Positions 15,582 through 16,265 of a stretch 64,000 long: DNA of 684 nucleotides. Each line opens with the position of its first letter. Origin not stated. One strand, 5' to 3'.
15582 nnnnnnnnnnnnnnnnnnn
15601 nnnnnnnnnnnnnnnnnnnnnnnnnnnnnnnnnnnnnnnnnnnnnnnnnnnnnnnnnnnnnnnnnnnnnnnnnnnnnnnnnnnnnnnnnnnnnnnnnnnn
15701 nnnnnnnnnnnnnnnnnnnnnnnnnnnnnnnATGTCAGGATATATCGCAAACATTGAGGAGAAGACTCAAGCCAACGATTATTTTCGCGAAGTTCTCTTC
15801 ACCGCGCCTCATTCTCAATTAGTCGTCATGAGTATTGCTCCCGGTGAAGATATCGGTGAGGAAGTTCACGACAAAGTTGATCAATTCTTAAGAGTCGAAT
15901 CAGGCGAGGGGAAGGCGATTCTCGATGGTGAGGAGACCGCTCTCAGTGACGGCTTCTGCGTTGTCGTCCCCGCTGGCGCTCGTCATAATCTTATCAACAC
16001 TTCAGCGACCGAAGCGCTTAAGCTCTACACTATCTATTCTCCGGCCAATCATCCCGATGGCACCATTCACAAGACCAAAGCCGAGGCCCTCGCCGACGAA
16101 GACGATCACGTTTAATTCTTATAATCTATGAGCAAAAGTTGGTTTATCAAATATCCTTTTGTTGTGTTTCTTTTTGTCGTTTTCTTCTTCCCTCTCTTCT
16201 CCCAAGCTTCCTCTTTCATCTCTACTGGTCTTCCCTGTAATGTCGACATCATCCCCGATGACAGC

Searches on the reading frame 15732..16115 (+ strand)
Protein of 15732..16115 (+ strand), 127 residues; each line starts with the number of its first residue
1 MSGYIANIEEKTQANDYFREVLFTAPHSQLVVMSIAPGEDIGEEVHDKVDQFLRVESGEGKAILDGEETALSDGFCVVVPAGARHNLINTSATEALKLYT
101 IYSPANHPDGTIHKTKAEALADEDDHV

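Call 8: search_protein_families(library=pfam, proteins=[window:15732-16115:+])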
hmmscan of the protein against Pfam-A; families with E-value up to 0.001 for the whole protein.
window:15732-16115:+ (127 aa): 1 family
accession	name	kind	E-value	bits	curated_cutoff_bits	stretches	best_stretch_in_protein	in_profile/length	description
PF07883.17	Cupin_2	-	1.4e-15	57.2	27.2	1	32-102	2-70/70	Cupin domain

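Call 12: find_encoding_contigs(protein=window:15732-16115:+, flank=3000, max_places=10)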
Protein window:15732-16115:+ (127 aa): 6 contigs read that carry it; 5 places shown.
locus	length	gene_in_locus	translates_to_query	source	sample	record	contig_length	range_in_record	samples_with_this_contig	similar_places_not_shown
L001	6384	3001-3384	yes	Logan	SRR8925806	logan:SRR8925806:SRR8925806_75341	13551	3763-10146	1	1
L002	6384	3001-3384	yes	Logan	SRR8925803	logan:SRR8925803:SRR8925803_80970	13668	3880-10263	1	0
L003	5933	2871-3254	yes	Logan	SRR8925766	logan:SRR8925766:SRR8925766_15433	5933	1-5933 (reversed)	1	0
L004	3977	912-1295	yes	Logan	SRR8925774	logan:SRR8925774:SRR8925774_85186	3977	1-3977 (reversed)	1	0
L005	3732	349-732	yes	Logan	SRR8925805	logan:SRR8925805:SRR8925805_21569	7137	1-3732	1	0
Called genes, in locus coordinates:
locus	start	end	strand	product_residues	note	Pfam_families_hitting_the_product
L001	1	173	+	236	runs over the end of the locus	PF00005:ABC_tran, PF02463:SMC_N (faint)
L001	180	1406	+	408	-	PF12704:MacB_PCD, PF02687:FtsX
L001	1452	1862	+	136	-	PF18914:DUF5666 (weak)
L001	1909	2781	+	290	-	PF02557:VanY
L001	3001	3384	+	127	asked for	PF07883:Cupin_2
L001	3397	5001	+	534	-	-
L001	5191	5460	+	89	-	PF00076:RRM_1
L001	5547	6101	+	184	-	PF02834:LigT_PEase (faint), PF13563:2_5_RNA_ligase2 (faint)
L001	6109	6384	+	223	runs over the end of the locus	PF00590:TP_methylase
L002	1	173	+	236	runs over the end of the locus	PF00005:ABC_tran, PF02463:SMC_N (faint)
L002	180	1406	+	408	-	PF12704:MacB_PCD, PF02687:FtsX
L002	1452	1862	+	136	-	PF18914:DUF5666 (weak)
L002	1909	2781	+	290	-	PF02557:VanY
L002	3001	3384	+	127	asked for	PF07883:Cupin_2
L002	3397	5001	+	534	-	-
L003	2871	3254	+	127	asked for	PF07883:Cupin_2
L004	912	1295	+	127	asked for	PF07883:Cupin_2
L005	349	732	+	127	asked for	PF07883:Cupin_2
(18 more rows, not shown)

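Call 13: find_related_loci(query=window:15732-16115:+, collection=genome_contigs, flank=3000)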
Query window:15732-16115:+ (127 aa) in genome_contigs; peptide patterns used: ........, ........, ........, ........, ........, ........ (x = any residue, [..] = any of these).
269 stretches matched a pattern; 185 encode a relative of the query (tblastn E <= 1e-3); the best 80 are kept; 80 distinct loci.
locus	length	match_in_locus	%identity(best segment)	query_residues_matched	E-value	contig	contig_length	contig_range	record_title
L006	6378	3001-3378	89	1-127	1e-74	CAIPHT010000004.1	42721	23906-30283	Candidatus Vogelbacteria bacterium isolate MJ-2014_bin-1736 genome assembly, contig: bin-1736:04/20, whole genome shotgu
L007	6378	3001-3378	84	1-127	2e-72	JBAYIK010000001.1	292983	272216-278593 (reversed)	MAG: Candidatus Paceibacterota bacterium isolate SO_2016_GW1_29 scaffold00050_OW334_2016, whole genome shotgun sequence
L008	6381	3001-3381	82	1-127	2e-70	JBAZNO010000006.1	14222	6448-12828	MAG: Candidatus Paceibacterota bacterium isolate SO_2017_LW4_71 scaffold_7599_c2_LW137-91_2017, whole genome shotgun seq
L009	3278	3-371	85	5-127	5e-69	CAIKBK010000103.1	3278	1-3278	MAG: Candidatus Vogelbacteria bacterium isolate AlinenSediments_bin-1675 genome assembly, contig: bin-1675:103/117, whol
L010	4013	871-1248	80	1-126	3e-67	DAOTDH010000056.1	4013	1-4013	MAG TPA_asm: Candidatus Paceibacterota bacterium isolate AMR_MDS_3160 NODE_16552_length_4013_cov_4.138201, whole genome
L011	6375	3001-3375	79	1-126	1e-65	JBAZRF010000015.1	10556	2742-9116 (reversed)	MAG: Candidatus Paceibacterota bacterium isolate SO_2017_GW1_141 NODE_23453_length_10556_cov_1.280468_OW334_2017, whole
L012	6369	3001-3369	69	1-123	7e-58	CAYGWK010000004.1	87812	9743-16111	MAG TPA_asm: uncultured Gammaproteobacteria bacterium isolate ERP119294_co3_383 genome assembly, contig: NODE_51_length_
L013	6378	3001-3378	69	1-126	6e-58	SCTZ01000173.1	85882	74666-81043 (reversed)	MAG: Chloroflexota bacterium isolate FW602_bin.16 FW602_bin.16-91500, whole genome shotgun sequence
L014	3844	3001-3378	69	1-126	1e-57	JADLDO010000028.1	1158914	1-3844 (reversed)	MAG: Caldilineaceae bacterium isolate SJ28 c_000000499851, whole genome shotgun sequence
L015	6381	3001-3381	69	1-126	7e-57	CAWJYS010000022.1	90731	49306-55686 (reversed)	MAG: Methanotrichaceae archaeon isolate MFD03899.bin.2.83 genome assembly, contig: contig_9624, whole genome shotgun seq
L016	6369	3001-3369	68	1-123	3e-56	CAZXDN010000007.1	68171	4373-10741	MAG TPA_asm: uncultured Methanotrichaceae archaeon isolate binchicken_co190_334 genome assembly, contig: NODE_912_length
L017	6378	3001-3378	65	1-126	4e-56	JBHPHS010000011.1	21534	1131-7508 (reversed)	Patescibacteria group bacterium isolate SAG AM-312-A20 AM-312-A20_NODE_11, whole genome shotgun sequence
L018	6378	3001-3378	69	1-126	3e-56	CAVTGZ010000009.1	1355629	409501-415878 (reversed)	MAG: uncultured Acidobacteriota bacterium isolate MFD06085.bin.2.31 genome assembly, contig: contig_7026, whole genome s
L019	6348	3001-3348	71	1-116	1e-55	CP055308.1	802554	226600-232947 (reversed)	MAG: Candidatus Woesebacteria bacterium isolate Ch104a chromosome, complete genome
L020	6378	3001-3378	67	1-126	3e-55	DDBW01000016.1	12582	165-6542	MAG TPA_asm: Candidatus Dojkabacteria bacterium UBA2022 UBA2022_contig_3666, whole genome shotgun sequence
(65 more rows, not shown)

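Call 64: find_homologous_proteins(query=window:15732-16115:+, max_evalue=1e-40)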
Query window:15732-16115:+ (127 aa): 4020 proteins with E <= 1e-40 among 8000 candidates; the best 120 are listed.
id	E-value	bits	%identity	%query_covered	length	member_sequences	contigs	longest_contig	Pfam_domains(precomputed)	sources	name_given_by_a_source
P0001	8.6e-73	260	94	99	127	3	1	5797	PF07883.18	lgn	-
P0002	3.5e-70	251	87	100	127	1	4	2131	PF07883.18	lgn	-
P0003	2.7e-69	248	86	100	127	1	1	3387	PF07883.18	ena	-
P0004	8.8e-69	247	89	100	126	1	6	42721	PF07883.18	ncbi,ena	-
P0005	3.5e-68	245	85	100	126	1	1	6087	PF07883.18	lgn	-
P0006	3.7e-68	245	86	100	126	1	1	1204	PF07883.18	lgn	-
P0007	5.0e-67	241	84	100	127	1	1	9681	PF07883.18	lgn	-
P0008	5.5e-67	241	84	99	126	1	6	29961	PF07883.18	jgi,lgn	jgi:mannose-6-phosphate isomerase-like protein (cupin superfamily)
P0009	1.2e-66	240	84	100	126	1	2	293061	PF07883.18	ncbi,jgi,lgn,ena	ncbi:MAG: cupin domain-containing protein [Candidatus Paceibacterota bacterium]|jgi:mannose-6-phosph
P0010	1.3e-66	240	84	100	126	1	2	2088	PF07883.18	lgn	-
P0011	2.5e-66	239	83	100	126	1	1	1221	PF07883.18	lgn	-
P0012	1.4e-65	237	83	100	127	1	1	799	PF07883.18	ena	-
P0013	8.9e-65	234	82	100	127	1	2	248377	PF07883.18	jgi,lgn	-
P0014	5.4e-64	231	82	100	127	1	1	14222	PF07883.18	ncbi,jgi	ncbi:MAG: cupin domain-containing protein [Candidatus Paceibacterota bacterium]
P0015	6.9e-62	225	80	100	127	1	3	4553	PF07883.18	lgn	-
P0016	8.0e-62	224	79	100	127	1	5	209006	PF07883.18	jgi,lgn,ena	jgi:mannose-6-phosphate isomerase-like protein (cupin superfamily)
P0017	3.2e-61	222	80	99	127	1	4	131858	PF07883.18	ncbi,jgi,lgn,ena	ncbi:MAG: cupin domain-containing protein [Candidatus Paceibacterota bacterium]|jgi:mannose-6-phosph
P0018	4.8e-61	222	79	99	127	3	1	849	PF07883.18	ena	-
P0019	9.8e-61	221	80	99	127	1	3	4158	PF07883.18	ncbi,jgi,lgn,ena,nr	ncbi:MAG TPA: cupin domain-containing protein [Candidatus Paceibacterota bacterium]|nr:cupin domain-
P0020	1.1e-60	221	77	100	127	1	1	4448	PF07883.18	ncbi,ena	-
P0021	1.7e-60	220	79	99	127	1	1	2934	PF07883.18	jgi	-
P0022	2.8e-60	219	80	99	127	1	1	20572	PF07883.18,PF02311.26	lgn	-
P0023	2.9e-60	219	79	99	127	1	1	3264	PF07883.18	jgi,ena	-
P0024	5.2e-60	218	76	99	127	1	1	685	PF07883.18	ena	-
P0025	8.0e-60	218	80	99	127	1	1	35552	PF07883.18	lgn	-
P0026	2.0e-59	217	78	99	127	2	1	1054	PF07883.18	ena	-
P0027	2.0e-59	217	79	99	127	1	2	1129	PF07883.18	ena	-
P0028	3.0e-59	216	79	99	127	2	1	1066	PF07883.18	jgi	jgi:mannose-6-phosphate isomerase-like protein (cupin superfamily)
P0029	8.2e-59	215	78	99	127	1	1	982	PF07883.18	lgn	-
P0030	1.4e-58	214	79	99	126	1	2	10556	PF07883.18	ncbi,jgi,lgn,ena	ncbi:MAG: cupin domain-containing protein [Candidatus Paceibacterota bacterium]|jgi:mannose-6-phosph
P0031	1.7e-58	214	78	99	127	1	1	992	PF07883.18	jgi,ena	-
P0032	2.3e-58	213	77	100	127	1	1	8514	PF07883.18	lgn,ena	-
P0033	5.1e-58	212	76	99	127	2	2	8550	PF07883.18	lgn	-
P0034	1.0e-57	211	78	99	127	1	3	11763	PF07883.18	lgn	-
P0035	2.6e-57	210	75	99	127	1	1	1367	PF07883.18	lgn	-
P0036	3.8e-57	209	76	100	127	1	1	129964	PF07883.18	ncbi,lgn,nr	ncbi:MAG: cupin domain-containing protein [Candidatus Daviesbacteria bacterium]|nr:cupin domain-cont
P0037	5.3e-57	209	71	100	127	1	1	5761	PF07883.18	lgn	-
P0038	5.3e-57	209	75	99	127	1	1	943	PF07883.18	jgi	jgi:mannose-6-phosphate isomerase-like protein (cupin superfamily)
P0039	1.0e-56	208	74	99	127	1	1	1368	PF07883.18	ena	-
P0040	1.1e-56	208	74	100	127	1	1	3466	PF07883.18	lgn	-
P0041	1.2e-56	208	74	100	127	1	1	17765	PF07883.18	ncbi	-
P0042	1.3e-56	208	74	100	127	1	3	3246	PF07883.18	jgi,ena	-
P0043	1.8e-56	207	76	100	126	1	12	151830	PF07883.18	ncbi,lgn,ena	-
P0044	2.2e-56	207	75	99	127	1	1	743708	PF07883.18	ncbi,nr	ncbi:MAG: cupin domain-containing protein [Candidatus Daviesbacteria bacterium]|nr:cupin domain-cont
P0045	2.4e-56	207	73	100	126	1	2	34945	PF07883.18,PF02311.26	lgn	-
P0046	3.5e-56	206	75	99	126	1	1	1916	PF07883.18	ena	-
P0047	5.4e-56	206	72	100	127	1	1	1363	PF07883.18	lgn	-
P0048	7.3e-56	205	74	99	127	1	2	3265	PF07883.18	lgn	-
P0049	1.0e-55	205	73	99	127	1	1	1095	PF07883.18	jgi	jgi:mannose-6-phosphate isomerase-like protein (cupin superfamily)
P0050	1.2e-55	204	76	99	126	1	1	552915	PF07883.18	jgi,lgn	jgi:mannose-6-phosphate isomerase-like protein (cupin superfamily)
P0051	1.2e-55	204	75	99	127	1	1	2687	PF07883.18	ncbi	-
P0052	2.2e-55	204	76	99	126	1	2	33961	PF07883.18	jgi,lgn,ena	-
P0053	2.4e-55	203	72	100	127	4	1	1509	PF07883.18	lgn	-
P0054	3.3e-55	203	75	99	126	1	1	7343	PF07883.18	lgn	-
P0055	4.8e-55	202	74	99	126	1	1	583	PF07883.18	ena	-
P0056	4.8e-55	202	77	99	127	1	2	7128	PF07883.18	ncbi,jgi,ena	-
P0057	5.0e-55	202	72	99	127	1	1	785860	PF07883.18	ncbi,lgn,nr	ncbi:MAG: cupin [Patescibacteria group bacterium]|nr:MAG: cupin [Patescibacteria group bacterium]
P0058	5.3e-55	202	69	100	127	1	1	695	PF07883.18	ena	-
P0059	5.7e-55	202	71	100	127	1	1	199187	PF07883.18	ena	-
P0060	5.8e-55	202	74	99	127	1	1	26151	PF07883.18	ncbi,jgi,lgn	ncbi:MAG: cupin domain-containing protein [Candidatus Paceibacterota bacterium]|jgi:mannose-6-phosph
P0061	6.5e-55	202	72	100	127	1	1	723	PF07883.18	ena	-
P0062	7.0e-55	202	73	100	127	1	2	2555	PF07883.18,PF02311.26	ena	-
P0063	9.1e-55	202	73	98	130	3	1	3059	PF07883.18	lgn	-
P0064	1.1e-54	201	73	100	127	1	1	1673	PF07883.18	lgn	-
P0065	1.3e-54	201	70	99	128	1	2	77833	PF07883.18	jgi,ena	-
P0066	1.3e-54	201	69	100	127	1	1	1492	PF07883.18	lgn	-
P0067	1.4e-54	201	73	100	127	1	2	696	PF07883.18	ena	-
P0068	1.8e-54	201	70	99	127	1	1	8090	PF07883.18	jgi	jgi:mannose-6-phosphate isomerase-like protein (cupin superfamily)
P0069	1.8e-54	201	71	100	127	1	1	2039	PF07883.18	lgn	-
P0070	1.9e-54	201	72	99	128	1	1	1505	PF07883.18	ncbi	-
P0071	1.9e-54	201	69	100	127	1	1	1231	PF07883.18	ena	-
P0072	2.0e-54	200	72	100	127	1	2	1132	PF07883.18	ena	-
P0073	2.0e-54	200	75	99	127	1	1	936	PF07883.18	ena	-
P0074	2.5e-54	200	72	99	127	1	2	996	PF07883.18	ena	-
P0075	2.6e-54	200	72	99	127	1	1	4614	PF07883.18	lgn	-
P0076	5.3e-54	199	72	98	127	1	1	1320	PF07883.18,PF02311.26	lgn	-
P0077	5.3e-54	199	70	100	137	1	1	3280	PF07883.18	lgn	-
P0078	6.0e-54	199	73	99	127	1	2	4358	PF07883.18,PF02311.26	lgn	-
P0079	6.3e-54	199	71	99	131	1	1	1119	PF07883.18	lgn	-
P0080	7.4e-54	199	69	100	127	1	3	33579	PF07883.18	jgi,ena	jgi:mannose-6-phosphate isomerase-like protein (cupin superfamily)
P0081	7.5e-54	199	71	100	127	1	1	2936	PF07883.18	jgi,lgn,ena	-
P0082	7.6e-54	199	74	99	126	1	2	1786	PF07883.18,PF02311.26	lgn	-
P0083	8.5e-54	198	72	99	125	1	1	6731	PF07883.18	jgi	jgi:mannose-6-phosphate isomerase-like protein (cupin superfamily)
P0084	9.3e-54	198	70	100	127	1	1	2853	PF07883.18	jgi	jgi:mannose-6-phosphate isomerase-like protein (cupin superfamily)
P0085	9.6e-54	198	74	98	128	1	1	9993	PF07883.18,PF02311.26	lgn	-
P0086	1.0e-53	198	71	100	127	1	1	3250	PF07883.18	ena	-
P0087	1.1e-53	198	70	99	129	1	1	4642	PF07883.18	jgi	jgi:mannose-6-phosphate isomerase-like protein (cupin superfamily)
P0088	1.1e-53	198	71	100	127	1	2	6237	PF07883.18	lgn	-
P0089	1.2e-53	198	70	100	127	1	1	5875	PF07883.18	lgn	-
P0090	1.3e-53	198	73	99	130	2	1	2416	PF07883.18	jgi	-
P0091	1.3e-53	198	70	100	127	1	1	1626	PF07883.18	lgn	-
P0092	1.4e-53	198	63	100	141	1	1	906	PF07883.18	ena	-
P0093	1.4e-53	198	72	99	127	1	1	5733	PF07883.18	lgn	-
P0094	1.5e-53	198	73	99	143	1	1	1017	PF07883.18,PF02311.26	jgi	jgi:mannose-6-phosphate isomerase-like protein (cupin superfamily)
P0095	1.5e-53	198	72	91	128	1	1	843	PF07883.18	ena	-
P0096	1.5e-53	198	72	91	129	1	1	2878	PF07883.18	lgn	-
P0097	1.5e-53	198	71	99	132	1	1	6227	PF07883.18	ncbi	-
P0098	1.6e-53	198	71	99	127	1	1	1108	PF07883.18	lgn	-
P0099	1.6e-53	198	71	99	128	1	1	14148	PF07883.18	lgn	-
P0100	1.8e-53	197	70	99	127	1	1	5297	PF07883.18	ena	-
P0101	1.8e-53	197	71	100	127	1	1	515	PF07883.18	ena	-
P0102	1.9e-53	197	71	99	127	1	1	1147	PF07883.18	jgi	jgi:mannose-6-phosphate isomerase-like protein (cupin superfamily)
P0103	2.0e-53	197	70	98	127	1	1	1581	PF07883.18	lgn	-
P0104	2.0e-53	197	71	100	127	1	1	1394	PF07883.18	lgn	-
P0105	2.1e-53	197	69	100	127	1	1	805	PF07883.18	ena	-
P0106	2.1e-53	197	70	100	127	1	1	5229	PF07883.18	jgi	-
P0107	2.5e-53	197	69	100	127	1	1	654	PF07883.18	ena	-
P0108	2.5e-53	197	69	100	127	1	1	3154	PF07883.18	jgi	jgi:mannose-6-phosphate isomerase-like protein (cupin superfamily)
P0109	2.7e-53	197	71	91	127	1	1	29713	PF07883.18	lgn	-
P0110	2.7e-53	197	74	97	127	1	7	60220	PF07883.18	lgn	-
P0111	2.8e-53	197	70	100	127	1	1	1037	PF07883.18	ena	-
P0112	2.8e-53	197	70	100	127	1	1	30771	PF07883.18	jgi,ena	-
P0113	2.9e-53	197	69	100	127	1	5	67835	PF07883.18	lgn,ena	-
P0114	2.9e-53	197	70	100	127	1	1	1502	PF07883.18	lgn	-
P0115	3.2e-53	197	72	91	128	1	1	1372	PF07883.18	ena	-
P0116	3.4e-53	197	72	100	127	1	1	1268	PF07883.18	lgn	-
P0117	3.4e-53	196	73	100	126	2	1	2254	PF07883.18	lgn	-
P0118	3.5e-53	196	72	100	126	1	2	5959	PF07883.18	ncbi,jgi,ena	-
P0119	3.6e-53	196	69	100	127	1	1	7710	PF07883.18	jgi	jgi:mannose-6-phosphate isomerase-like protein (cupin superfamily)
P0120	3.6e-53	196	70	100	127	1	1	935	PF07883.18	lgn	-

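Call 65: find_encoding_contigs(protein=P0013, flank=3000, max_places=2)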
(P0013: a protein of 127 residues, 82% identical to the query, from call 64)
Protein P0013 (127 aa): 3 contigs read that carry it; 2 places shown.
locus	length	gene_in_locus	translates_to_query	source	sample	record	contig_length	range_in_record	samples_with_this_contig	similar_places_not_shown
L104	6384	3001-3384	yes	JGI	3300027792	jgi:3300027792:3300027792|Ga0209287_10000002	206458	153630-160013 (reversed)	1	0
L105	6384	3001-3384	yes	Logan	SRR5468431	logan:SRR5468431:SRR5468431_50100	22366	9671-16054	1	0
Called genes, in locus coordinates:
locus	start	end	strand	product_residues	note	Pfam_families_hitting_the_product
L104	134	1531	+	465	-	PF10342:Kre9_KNH (faint)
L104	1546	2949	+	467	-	-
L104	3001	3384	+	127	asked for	PF07883:Cupin_2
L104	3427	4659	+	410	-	PF01566:Nramp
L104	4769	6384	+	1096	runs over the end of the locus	-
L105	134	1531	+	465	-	PF10342:Kre9_KNH (faint)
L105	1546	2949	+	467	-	-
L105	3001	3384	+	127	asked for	PF07883:Cupin_2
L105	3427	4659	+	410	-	PF01566:Nramp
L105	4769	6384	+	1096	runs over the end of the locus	-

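Call 66: find_encoding_contigs(protein=P0001, flank=3000, max_places=2)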
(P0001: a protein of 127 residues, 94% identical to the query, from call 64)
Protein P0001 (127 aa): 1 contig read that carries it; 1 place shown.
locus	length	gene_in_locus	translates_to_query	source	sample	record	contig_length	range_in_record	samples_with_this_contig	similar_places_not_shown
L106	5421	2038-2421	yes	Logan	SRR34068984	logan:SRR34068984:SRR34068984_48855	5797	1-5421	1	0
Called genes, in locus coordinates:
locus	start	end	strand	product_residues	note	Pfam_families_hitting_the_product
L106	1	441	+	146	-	?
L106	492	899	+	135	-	PF18914:DUF5666 (weak)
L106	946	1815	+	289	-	PF02557:VanY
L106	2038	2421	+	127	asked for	PF07883:Cupin_2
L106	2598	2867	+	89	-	PF00076:RRM_1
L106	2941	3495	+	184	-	PF02834:LigT_PEase (faint), PF13563:2_5_RNA_ligase2 (weak)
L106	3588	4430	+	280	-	-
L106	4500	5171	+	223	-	PF00590:TP_methylase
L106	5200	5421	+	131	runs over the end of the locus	-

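Call 67: find_encoding_contigs(protein=P0005, flank=3000, max_places=2)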
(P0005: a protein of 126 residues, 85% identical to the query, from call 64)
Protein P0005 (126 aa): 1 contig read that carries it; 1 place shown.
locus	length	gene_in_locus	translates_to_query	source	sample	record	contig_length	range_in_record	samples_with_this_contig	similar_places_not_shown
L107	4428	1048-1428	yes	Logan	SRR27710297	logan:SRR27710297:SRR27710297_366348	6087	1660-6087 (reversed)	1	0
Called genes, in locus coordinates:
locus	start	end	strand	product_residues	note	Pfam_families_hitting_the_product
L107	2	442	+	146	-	?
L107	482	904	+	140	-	-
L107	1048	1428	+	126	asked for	PF07883:Cupin_2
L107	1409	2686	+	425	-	PF01566:Nramp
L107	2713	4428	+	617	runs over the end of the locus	PF00122:E1-E2_ATPase, PF00702:Hydrolase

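Call 68: find_encoding_contigs(protein=P0007, flank=3000, max_places=2)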
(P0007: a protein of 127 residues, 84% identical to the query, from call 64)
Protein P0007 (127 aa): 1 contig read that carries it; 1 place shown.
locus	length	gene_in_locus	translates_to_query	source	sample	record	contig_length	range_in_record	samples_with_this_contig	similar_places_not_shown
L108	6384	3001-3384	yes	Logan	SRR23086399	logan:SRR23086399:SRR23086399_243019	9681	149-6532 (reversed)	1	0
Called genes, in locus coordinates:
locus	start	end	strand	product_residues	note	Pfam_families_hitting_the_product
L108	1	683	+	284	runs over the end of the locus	PF02557:VanY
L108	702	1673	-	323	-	PF01018:GTP1_OBG, PF03193:RsgA_GTPase (faint), PF01926:MMR_HSR1, PF02421:FeoB_N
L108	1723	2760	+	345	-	PF01594:AI-2E_transport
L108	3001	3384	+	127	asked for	PF07883:Cupin_2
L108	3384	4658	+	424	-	PF01566:Nramp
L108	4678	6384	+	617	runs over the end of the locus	PF00122:E1-E2_ATPase, PF00702:Hydrolase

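Call 69: find_encoding_contigs(protein=P0008, flank=3000, max_places=2)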
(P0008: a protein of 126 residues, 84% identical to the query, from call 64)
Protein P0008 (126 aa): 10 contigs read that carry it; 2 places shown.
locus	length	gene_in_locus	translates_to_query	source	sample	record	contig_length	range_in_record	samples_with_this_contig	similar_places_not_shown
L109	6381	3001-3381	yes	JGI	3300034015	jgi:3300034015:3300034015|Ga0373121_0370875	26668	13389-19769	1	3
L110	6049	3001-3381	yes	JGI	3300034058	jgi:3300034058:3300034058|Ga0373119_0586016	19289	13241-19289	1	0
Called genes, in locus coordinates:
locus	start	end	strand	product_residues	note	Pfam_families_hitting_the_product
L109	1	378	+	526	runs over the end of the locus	PF25917:BSH_RND, PF25990:Beta-barrel_YknX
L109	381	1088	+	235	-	PF00005:ABC_tran, PF02463:SMC_N (faint)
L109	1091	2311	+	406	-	PF12704:MacB_PCD, PF02687:FtsX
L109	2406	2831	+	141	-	-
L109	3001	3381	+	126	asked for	PF07883:Cupin_2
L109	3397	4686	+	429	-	PF01566:Nramp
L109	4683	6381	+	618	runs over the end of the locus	PF00122:E1-E2_ATPase, PF00702:Hydrolase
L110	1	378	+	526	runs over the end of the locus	PF25917:BSH_RND, PF25990:Beta-barrel_YknX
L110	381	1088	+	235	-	PF00005:ABC_tran, PF02463:SMC_N (faint)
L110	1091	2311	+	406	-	PF12704:MacB_PCD, PF02687:FtsX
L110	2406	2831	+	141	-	-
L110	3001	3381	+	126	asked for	PF07883:Cupin_2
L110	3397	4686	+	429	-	PF01566:Nramp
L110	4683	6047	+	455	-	?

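Call 70: find_encoding_contigs(protein=P0016, flank=3000, max_places=2)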
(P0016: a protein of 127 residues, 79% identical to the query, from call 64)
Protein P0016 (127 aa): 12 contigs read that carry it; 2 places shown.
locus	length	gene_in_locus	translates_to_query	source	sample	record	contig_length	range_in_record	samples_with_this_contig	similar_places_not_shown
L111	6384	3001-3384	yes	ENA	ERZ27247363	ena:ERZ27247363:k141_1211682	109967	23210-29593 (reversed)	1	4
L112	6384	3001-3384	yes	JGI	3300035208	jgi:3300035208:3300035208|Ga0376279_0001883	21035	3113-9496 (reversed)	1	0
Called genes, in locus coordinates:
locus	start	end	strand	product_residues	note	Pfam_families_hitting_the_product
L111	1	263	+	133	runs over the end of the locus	PF00072:Response_reg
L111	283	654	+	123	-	PF00072:Response_reg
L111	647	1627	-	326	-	PF01018:GTP1_OBG, PF01926:MMR_HSR1, PF02421:FeoB_N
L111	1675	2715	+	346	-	PF01594:AI-2E_transport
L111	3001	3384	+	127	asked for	PF07883:Cupin_2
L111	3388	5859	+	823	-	PF02743:dCache_1, PF00672:HAMP, PF00989:PAS, PF08448:PAS_4, PF13426:PAS_9, PF08447:PAS_3, PF00512:HisKA, PF02518:HATPase_c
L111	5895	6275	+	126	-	PF00072:Response_reg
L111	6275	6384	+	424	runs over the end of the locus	PF01566:Nramp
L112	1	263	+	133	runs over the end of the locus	PF00072:Response_reg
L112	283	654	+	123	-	PF00072:Response_reg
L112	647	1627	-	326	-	PF01018:GTP1_OBG, PF01926:MMR_HSR1, PF02421:FeoB_N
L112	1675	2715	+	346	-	PF01594:AI-2E_transport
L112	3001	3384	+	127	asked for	PF07883:Cupin_2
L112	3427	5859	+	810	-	PF02743:dCache_1, PF00672:HAMP, PF00989:PAS, PF08448:PAS_4, PF13426:PAS_9, PF08447:PAS_3, PF00512:HisKA, PF02518:HATPase_c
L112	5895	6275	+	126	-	PF00072:Response_reg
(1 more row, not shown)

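Call 71: find_encoding_contigs(protein=P0017, flank=3000, max_places=2)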
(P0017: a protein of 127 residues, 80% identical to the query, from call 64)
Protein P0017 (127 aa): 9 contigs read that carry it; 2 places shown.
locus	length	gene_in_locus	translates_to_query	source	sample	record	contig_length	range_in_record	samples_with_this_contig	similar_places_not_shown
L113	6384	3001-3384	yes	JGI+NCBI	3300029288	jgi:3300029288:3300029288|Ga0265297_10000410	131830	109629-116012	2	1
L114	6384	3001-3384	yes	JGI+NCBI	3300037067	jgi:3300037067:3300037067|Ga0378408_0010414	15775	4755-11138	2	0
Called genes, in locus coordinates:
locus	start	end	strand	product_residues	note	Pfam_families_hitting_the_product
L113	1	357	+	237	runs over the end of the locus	PF00005:ABC_tran, PF02463:SMC_N (faint)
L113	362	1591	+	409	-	PF12704:MacB_PCD, PF02687:FtsX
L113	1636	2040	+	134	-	-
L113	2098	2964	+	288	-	PF02557:VanY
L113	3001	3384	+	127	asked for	PF07883:Cupin_2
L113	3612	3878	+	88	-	PF00076:RRM_1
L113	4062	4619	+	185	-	PF02834:LigT_PEase (faint), PF13563:2_5_RNA_ligase2 (weak)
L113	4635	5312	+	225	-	PF00590:TP_methylase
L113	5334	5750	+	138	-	-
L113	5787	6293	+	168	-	PF00188:CAP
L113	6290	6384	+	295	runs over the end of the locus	-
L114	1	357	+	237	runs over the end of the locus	PF00005:ABC_tran, PF02463:SMC_N (faint)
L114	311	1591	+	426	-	PF12704:MacB_PCD, PF02687:FtsX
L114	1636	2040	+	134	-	-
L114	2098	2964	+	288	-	PF02557:VanY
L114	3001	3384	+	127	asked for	PF07883:Cupin_2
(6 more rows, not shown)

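Call 72: find_encoding_contigs(protein=P0022, flank=3000, max_places=2)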
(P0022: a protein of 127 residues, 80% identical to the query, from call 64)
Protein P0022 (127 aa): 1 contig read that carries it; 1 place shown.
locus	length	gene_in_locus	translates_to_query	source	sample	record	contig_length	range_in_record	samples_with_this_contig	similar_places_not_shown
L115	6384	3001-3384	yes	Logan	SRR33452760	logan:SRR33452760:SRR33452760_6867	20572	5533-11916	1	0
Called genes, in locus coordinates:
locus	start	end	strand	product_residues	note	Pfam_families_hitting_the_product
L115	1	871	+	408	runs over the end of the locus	PF12704:MacB_PCD, PF02687:FtsX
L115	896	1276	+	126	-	PF18914:DUF5666 (weak)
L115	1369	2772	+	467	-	PF01471:PG_binding_1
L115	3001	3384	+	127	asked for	PF07883:Cupin_2, PF02311:AraC_binding (weak)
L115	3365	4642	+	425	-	PF01566:Nramp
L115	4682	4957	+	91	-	-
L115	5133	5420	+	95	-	PF00076:RRM_1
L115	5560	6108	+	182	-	PF02834:LigT_PEase (faint), PF13563:2_5_RNA_ligase2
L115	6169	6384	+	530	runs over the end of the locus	-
